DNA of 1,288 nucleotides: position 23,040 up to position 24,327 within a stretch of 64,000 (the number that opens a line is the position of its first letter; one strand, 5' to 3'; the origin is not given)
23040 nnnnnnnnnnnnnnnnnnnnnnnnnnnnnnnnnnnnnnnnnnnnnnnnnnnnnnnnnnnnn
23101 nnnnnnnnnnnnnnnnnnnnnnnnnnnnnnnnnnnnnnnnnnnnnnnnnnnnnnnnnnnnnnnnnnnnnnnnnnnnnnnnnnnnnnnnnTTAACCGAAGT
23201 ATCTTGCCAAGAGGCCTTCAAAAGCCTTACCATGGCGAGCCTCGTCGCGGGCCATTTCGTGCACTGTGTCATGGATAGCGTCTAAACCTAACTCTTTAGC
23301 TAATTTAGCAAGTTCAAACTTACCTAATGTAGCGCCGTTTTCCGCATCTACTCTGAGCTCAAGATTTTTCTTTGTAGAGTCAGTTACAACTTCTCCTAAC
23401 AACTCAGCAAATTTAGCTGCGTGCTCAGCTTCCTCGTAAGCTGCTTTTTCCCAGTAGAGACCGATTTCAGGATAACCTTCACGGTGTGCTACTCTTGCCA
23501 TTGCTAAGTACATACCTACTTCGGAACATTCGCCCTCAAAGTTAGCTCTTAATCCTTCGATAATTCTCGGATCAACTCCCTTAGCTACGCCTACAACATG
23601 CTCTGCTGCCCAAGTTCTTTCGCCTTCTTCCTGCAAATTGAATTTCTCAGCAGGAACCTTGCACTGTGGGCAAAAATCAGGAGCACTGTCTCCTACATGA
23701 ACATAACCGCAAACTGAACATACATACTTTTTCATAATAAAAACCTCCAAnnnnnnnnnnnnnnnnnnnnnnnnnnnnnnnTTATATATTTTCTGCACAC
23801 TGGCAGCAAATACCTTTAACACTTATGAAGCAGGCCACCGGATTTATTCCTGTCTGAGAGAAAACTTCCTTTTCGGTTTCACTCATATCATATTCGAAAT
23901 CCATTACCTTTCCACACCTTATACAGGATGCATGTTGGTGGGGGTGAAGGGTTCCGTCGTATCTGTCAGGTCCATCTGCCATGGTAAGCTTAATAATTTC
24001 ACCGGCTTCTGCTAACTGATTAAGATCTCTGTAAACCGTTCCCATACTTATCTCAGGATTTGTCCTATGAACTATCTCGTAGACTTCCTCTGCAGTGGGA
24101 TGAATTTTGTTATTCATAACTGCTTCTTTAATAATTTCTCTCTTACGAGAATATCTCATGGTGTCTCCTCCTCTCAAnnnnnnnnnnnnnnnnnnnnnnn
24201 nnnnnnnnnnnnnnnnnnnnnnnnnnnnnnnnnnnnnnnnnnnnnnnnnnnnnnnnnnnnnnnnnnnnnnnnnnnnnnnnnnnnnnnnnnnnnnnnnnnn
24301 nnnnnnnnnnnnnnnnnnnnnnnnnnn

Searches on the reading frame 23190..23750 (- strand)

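Call 83: search_protein_families(library=pfam, proteins=[window:23190-23750:-], max_evalue=0.01)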
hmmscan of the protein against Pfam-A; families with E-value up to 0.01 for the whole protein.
window:23190-23750:- (186 aa): 5 families
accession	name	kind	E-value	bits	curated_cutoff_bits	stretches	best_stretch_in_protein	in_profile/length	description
PF21349.2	RUBY_RBDX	-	6.2e-14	51.6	26.5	1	9-37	1-29/30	Rubrerythrin, rubredoxin-like domain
PF02915.23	Rubrerythrin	-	3.2e-12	47.4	22.8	1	67-180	3-136/137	Rubrerythrin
PF00210.30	Ferritin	-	0.00014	22.2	24.5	1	80-181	17-136/142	Ferritin-like domain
PF03232.19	COQ7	-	0.00073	19.6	23.5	0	66-120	6-58/169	Ubiquinone biosynthesis protein COQ7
PF23458.2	DUF7130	-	0.0086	16.4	35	0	9-42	54-88/89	Domain of unknown function (DUF7130)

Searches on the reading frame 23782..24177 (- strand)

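Call 83: search_protein_families(library=pfam, proteins=[window:23782-24177:-], max_evalue=0.01)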
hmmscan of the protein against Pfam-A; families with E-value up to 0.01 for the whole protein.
window:23782-24177:- (131 aa): 2 families
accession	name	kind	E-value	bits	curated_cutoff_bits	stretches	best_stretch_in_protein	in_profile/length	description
PF01475.25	FUR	-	6.3e-27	94.6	23.1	1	7-119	4-119/121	Ferric uptake regulator family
PF24706.1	DUF7669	-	0.0016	19.1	23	0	13-53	3-46/75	Domain of unknown function (DUF7669)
